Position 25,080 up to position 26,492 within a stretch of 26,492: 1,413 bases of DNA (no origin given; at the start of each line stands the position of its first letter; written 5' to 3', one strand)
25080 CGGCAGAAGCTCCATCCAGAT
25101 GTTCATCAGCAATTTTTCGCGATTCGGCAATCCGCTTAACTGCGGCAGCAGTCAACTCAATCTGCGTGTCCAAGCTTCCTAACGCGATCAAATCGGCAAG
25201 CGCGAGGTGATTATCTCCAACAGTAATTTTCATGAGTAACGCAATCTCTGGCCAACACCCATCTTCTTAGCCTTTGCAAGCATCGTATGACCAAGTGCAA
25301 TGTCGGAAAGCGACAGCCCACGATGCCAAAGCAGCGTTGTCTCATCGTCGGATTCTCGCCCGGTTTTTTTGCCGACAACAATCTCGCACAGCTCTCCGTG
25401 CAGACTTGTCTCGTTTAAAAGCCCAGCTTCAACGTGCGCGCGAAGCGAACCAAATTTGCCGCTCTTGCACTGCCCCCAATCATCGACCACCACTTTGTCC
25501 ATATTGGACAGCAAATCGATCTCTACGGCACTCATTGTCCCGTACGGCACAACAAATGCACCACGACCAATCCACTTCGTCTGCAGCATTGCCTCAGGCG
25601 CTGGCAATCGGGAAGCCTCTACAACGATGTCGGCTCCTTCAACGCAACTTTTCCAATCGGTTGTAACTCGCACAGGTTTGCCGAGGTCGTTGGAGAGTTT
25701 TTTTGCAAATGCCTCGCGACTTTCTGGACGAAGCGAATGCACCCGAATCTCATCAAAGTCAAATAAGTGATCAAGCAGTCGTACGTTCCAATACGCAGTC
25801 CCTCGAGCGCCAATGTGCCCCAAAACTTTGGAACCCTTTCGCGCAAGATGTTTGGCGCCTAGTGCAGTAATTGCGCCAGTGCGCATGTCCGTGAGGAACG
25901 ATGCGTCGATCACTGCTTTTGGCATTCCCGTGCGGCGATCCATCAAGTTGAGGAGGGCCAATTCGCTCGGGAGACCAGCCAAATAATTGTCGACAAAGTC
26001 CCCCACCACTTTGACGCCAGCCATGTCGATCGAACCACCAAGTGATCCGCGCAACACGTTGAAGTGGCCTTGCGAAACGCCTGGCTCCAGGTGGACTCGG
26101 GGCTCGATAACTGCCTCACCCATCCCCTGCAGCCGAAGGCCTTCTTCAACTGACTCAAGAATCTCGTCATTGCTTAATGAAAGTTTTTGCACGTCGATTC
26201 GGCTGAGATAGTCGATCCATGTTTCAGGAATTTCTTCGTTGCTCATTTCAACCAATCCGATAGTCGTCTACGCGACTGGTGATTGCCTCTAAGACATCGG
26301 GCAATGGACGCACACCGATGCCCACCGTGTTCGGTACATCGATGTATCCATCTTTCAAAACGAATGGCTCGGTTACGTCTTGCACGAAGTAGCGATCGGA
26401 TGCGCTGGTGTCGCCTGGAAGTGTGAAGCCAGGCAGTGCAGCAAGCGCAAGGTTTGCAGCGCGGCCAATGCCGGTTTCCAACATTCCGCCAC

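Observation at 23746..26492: Coupled racemase-like / imine-chemistry / MIO-less lyase operon: candidate new catabolic pathway for N-substituted amino acids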

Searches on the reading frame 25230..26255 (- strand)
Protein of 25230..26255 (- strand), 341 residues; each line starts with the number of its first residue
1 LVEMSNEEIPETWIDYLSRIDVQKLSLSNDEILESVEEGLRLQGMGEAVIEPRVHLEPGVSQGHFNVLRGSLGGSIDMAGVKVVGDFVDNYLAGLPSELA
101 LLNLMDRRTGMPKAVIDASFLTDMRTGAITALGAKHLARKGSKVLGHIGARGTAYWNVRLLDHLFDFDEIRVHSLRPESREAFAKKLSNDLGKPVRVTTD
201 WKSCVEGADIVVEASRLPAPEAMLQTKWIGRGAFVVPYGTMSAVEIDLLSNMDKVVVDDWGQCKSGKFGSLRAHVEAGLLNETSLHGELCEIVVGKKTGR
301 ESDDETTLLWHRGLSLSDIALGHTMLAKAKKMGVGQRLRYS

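Call 4: search_protein_families(library=pfam, proteins=[window:25230-26255:-], max_evalue=0.01)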
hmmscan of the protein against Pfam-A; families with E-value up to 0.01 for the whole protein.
window:25230-26255:- (341 aa): 1 family
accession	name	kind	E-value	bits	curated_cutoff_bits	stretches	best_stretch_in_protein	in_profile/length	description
PF02423.21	OCD_Mu_crystall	-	1.1e-50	172.9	24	1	18-324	7-305/314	Ornithine cyclodeaminase/mu-crystallin family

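Call 7: search_protein_families(library=ncbifam, proteins=[window:25230-26255:-], max_evalue=0.01)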
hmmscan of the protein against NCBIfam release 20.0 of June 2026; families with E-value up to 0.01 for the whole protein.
window:25230-26255:- (341 aa): 13 families
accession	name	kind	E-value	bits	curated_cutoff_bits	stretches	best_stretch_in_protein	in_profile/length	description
TIGR02371.1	ala_DH_arch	equivalog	8.2e-56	189.5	409.15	1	17-339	5-323/325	alanine dehydrogenase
NF006379.0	PRK08618.1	equivalog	4.7e-44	151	417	1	17-338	4-324/326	ornithine cyclodeaminase family protein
NF006141.0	PRK08291.1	equivalog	4.7e-41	140.8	408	1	17-338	7-328/330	cyclodeaminase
TIGR03944.1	dehyd_SbnB_fam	equivalog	3.5e-40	138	326.9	1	16-338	3-324/327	2,3-diaminopropionate biosynthesis protein SbnB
TIGR02992.1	ectoine_eutC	equivalog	1.4e-36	126.2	471.65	1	21-336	8-323/326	ectoine utilization protein EutC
NF004793.0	PRK06141.1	equivalog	5.6e-30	104.4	322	1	78-330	61-312/314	bifunctional Delta(1)-pyrroline-2-carboxylate/Delta(1)-piperideine-2-carboxylate reductase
NF004848.0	PRK06199.1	subfamily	2.6e-29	102.4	362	1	67-338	80-370/379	tyramine oxidase subunit B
NF005296.0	PRK06823.1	equivalog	1.7e-28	99.5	438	1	27-329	13-313/315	ornithine cyclodeaminase family protein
NF045643.1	ImmsucRedBhcD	equivalog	2.5e-26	92.8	500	1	31-338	17-319/321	iminosuccinate reductase BhcD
NF005762.1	PRK07589.1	equivalog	1.5e-19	70.2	350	1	80-338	66-318/334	ornithine cyclodeaminase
NF005603.0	PRK07340.1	equivalog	1.4e-13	50.8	266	1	77-260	62-243/307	delta(1)-pyrroline-2-carboxylate reductase family protein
NF045512.1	PyrPipCarbRedLhpI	equivalog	1.2e-09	37.8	400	1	76-218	57-198/298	bifunctional Delta(1)-pyrroline-2-carboxylate/Delta(1)-piperideine-2-carboxylate reductase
NF005011.0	PRK06407.1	subfamily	8.1e-09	35.1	337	1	100-326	77-296/302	ornithine cyclodeaminase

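Call 40: search_solved_structures(query=window:25230-26246:-, max_evalue=0.00001, show_alignments=2)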
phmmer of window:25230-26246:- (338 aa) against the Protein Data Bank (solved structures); distinct sequences matched with E-value up to 0.00001: 14.
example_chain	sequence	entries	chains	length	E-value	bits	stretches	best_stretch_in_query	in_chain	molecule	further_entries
1omo_A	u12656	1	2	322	1.9e-42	148.6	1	17-337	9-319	alanine dehydrogenase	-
1vll_A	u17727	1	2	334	2e-42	148.6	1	16-337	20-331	alanine dehydrogenase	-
6t3e_A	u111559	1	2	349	3.2e-38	134.8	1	14-334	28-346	DELTA1-pyrroline-2-carboxylate reductase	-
4m54_A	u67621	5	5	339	3.7e-31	111.6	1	13-335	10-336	Putative ornithine cyclodeaminase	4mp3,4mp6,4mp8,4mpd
6rqa_A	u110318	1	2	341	6e-19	71.4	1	60-335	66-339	iminosuccinate reductase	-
4bv8_A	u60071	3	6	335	2.3e-15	59.7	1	44-317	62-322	THIOMORPHOLINE-CARBOXYLATE DEHYDROGENASE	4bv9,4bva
2i99_A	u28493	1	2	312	1.3e-14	57.2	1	45-315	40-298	Mu-crystallin homolog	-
3hdj_A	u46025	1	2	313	7.2e-14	54.7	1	42-319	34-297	Probable ornithine cyclodeaminase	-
7rbp_A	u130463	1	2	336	3e-11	46.1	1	72-316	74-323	Ornithine cyclodeaminase/mu-crystallin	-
5yu0_A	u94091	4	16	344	2.9e-08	36.3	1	79-208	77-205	Lysine cyclodeaminase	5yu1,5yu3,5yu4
5gzi_B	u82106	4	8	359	2.9e-08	36.3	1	78-208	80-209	Lysine cyclodeaminase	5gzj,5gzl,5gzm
7cxs_B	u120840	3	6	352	2.1e-07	33.5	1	25-333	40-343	CmnK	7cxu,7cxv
1u7h_A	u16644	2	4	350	5e-06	28.9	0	87-335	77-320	ornithine cyclodeaminase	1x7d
8j1c_A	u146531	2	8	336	8.1e-06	28.3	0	87-322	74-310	Ornithine cyclodeaminase family protein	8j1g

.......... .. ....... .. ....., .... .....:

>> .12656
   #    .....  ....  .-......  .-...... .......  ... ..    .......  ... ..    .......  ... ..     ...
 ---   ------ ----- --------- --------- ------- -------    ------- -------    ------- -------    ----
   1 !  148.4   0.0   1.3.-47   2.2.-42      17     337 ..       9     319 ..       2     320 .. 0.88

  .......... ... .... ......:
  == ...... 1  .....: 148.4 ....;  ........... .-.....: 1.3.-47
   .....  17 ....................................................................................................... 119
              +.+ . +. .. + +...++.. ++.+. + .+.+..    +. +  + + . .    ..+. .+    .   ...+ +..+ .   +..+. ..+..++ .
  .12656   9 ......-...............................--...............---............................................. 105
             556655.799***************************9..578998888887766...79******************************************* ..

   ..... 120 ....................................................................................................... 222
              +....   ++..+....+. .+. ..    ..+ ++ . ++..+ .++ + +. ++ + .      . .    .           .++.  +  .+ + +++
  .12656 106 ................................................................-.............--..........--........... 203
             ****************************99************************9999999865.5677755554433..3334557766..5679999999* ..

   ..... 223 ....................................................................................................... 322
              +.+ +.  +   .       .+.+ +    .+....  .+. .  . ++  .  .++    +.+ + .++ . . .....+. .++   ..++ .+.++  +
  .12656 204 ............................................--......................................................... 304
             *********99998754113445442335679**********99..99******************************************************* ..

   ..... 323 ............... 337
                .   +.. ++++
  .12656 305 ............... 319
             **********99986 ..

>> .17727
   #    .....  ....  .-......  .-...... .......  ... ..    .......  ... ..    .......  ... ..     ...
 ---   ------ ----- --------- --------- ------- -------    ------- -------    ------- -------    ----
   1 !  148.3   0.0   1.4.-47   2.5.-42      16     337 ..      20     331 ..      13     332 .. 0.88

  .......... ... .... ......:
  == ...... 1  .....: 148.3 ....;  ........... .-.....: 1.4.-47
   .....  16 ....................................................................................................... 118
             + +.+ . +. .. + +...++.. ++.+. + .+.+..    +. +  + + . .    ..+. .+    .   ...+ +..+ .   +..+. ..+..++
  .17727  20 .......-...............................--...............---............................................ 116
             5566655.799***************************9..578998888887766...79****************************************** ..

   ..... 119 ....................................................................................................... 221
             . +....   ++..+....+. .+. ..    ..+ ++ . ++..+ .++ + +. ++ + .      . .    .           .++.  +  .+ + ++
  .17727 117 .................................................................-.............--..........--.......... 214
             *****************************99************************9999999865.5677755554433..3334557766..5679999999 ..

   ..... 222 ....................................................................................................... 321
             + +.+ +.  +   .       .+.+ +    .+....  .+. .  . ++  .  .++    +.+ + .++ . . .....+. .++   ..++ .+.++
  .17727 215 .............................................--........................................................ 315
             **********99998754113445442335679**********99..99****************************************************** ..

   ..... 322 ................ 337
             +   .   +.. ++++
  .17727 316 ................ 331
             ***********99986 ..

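Call 64: find_homologous_proteins(query=window:25230-26246:-, max_evalue=1e-40)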
Query window:25230-26246:- (338 aa): 8000 proteins with E <= 1e-40 among 8000 candidates; the best 120 are listed.
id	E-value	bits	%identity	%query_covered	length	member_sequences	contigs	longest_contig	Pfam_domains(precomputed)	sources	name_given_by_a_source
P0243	8.5e-220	746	99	100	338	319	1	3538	PF02423.22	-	-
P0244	2.3e-218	742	98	100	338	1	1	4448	PF02423.22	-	-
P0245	1.2e-213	726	96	100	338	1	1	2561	PF02423.22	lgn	-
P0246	1.2e-213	726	96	100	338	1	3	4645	PF02423.22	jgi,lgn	jgi:alanine dehydrogenase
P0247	6.9e-205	697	92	100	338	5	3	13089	PF02423.22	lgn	-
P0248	2.9e-200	682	89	100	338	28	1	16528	PF02423.22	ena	-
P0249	1.4e-188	644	83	100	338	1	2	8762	PF02423.22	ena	-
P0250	1.0e-187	641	84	99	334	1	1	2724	PF02423.22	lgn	-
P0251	7.0e-187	638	82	100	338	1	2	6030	PF02423.22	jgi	jgi:ornithine cyclodeaminase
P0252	1.0e-186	638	82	100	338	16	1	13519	PF02423.22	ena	-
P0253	1.7e-186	637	82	100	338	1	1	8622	PF02423.22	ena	-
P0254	2.3e-186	637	81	100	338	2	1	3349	PF02423.22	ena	-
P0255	2.6e-186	636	82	100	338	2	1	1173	PF02423.22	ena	-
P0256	3.1e-186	636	82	100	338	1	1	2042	PF02423.22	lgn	-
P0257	3.7e-186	636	82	100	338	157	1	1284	PF02423.22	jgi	-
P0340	3.3e-158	544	74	97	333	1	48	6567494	PF02423.22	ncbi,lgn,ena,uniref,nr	ncbi:ornithine cyclodeaminase family protein [Methylobacterium sp. 391_Methyba4]|uniref:ornithine cy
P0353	1.1e-157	542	72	99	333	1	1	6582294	PF02423.22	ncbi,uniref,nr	ncbi:ornithine cyclodeaminase family protein [Bosea sp. 685]|uniref:ornithine cyclodeaminase family 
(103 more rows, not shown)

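Call 65: find_encoding_contigs(protein=P0340, flank=7000, max_places=1)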
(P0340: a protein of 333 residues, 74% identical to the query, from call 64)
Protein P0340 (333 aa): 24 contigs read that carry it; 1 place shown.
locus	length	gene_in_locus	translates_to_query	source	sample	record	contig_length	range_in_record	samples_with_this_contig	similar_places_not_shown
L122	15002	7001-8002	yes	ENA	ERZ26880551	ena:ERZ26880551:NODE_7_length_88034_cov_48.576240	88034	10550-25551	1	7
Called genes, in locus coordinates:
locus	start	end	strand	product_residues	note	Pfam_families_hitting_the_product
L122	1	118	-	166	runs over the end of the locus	PF04224:DUF417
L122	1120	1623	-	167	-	PF01625:PMSR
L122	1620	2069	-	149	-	PF01641:SelR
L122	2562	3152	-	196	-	PF16694:Cytochrome_P460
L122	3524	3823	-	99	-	-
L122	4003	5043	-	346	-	PF13379:NMT1_2, PF09084:NMT1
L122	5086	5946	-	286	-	PF00528:BPD_transp_1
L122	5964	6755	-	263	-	PF00005:ABC_tran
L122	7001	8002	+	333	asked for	PF02423:OCD_Mu_crystall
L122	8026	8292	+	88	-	-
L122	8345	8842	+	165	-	PF12974:Phosphonate-bd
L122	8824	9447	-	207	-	PF05962:HutD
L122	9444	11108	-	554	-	PF17391:Urocanase_N, PF01175:Urocanase, PF17392:Urocanase_C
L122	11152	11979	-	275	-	PF05013:FGase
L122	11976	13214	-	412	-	PF01979:Amidohydro_1, PF07969:Amidohydro_3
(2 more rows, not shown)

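Call 66: find_encoding_contigs(protein=P0353, flank=7000, max_places=1)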
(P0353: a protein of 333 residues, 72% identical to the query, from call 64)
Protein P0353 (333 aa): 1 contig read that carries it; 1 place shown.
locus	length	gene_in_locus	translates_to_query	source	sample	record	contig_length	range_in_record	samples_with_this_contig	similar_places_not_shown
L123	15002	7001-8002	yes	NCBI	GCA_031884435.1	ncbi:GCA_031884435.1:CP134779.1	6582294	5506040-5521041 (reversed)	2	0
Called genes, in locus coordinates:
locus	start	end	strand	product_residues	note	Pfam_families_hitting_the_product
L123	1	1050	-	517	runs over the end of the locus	PF00221:Lyase_aromatic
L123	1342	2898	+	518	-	PF00496:SBP_bac_5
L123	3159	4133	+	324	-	PF19300:BPD_transp_1_N (weak), PF00528:BPD_transp_1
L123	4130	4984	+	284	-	PF12911:OppC_N (weak), PF00528:BPD_transp_1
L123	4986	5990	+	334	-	PF00005:ABC_tran, PF13304:AAA_21 (faint), PF08352:oligo_HPY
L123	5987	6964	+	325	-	PF00005:ABC_tran, PF08352:oligo_HPY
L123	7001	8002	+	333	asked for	PF02423:OCD_Mu_crystall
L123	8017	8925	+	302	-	PF12974:Phosphonate-bd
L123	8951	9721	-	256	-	PF00106:adh_short, PF08659:KR, PF13561:adh_short_C2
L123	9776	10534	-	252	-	PF00106:adh_short, PF08659:KR, PF23441:SDR, PF13561:adh_short_C2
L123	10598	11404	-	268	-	PF03447:NAD_binding_3, PF01958:Asp_DH_C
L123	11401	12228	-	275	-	PF00561:Abhydrolase_1, PF12146:Hydrolase_4, PF12697:Abhydrolase_6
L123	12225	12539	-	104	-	PF07978:NIPSNAP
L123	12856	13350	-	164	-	PF02472:ExbD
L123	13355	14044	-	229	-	PF01618:MotA_ExbB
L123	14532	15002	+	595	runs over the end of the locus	PF05992:SbmA_BacA, PF06472:ABC_membrane_2, PF00005:ABC_tran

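Call 74: search_solved_structures(query=L123:1342-2898:+, max_evalue=1e-10)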
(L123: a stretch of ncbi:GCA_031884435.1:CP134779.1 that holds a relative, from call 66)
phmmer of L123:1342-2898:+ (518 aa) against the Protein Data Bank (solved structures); distinct sequences matched with E-value up to 1e-10: 45.
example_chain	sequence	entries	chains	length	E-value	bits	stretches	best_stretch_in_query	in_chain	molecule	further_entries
6tfq_A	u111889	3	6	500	1.7e-40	142.4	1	36-492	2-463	ABC transporter substrate-binding protein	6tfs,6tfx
5u4o_A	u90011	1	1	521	2.4e-39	138.6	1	46-484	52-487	ABC transporter substrate-binding protein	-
8upi_A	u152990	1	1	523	3.4e-31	111.7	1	39-468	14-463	Peptide ABC transporter substrate-binding protein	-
6ofq_A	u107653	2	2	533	2.6e-30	108.8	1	50-493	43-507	Heme-binding protein A / AI-2 binding protein A | Heme-binding protein A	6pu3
6hlx_A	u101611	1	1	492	2.6e-29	105.5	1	49-511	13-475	AgaA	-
3m8u_A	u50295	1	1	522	5.8e-29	104.3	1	61-495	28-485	Heme-binding protein A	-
5f1q_A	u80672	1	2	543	1e-25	93.7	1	56-500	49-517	Periplasmic dipeptide transport protein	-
3tpa_A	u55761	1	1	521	1.8e-23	86.3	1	51-483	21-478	Heme-binding protein A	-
8z1z_F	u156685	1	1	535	2e-23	86.1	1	55-500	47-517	Dipeptide-binding protein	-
8z1y_F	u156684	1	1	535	2.4e-23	85.8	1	55-500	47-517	Dipeptide-binding protein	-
1dpe_A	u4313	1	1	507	2.9e-23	85.5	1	57-500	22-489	DIPEPTIDE-BINDING PROTEIN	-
7kz8_A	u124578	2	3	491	3.7e-23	85.2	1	42-478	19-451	Peptide/nickel transport system substrate-binding protein AapF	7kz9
3tcf_A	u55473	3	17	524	4.2e-23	85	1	143-485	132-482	Periplasmic oligopeptide-binding protein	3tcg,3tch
9rd1_A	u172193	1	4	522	4.3e-23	85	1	143-485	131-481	Periplasmic oligopeptide-binding protein OppA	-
1dpp_A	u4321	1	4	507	4.8e-23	84.8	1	57-500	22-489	DIPEPTIDE BINDING PROTEIN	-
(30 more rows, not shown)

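Call 75: search_solved_structures(query=L123:8017-8925:+, max_evalue=0.01)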
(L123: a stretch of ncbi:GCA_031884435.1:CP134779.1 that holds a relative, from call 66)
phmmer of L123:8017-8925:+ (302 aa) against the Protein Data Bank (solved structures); distinct sequences matched with E-value up to 0.01: 5.
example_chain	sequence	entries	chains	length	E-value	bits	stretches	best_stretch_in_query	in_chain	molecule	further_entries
6esk_A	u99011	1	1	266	9.3e-12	48.4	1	186-288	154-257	Putative periplasmic phosphite-binding-like protein (Pbl) PtxB-like protein designated Aio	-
6esv_A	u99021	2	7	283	1.2e-11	48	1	186-288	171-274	Putative periplasmic phosphite-binding-like protein (Pbl) PtxB-like protein designated Aio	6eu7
8ed5_A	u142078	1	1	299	1.4e-11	47.8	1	186-288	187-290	Putative periplasmic phosphite-binding-like protein (Pbl) PtxB-like protein designated Aio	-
6x6b_A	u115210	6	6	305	4.5e-06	29.7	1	20-133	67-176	ArrX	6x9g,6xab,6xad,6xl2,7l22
6x8w_A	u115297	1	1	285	5e-05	26.3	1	20-133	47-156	ArrX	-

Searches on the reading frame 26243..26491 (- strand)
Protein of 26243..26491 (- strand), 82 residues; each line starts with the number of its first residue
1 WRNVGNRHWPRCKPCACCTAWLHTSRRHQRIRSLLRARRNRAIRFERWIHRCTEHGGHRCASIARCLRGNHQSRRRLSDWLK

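Call 4: search_protein_families(library=pfam, proteins=[window:26243-26491:-], max_evalue=0.01)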
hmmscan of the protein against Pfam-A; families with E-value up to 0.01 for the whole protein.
window:26243-26491:- (82 aa): 0 families

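Call 7: search_protein_families(library=ncbifam, proteins=[window:26243-26491:-], max_evalue=0.01)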
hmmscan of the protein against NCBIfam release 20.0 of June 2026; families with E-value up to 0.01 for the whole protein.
window:26243-26491:- (82 aa): 0 families

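Call 14: search_protein_families(library=pfam, proteins=[window:26248-26490:-], max_evalue=0.01)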
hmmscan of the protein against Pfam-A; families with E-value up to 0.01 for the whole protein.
window:26248-26490:- (80 aa): 1 family
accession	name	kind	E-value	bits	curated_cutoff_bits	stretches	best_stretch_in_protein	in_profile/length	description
PF13378.12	MR_MLE_C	-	4.3e-07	30.3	29.4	1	5-65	156-218/219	Enolase C-terminal domain-like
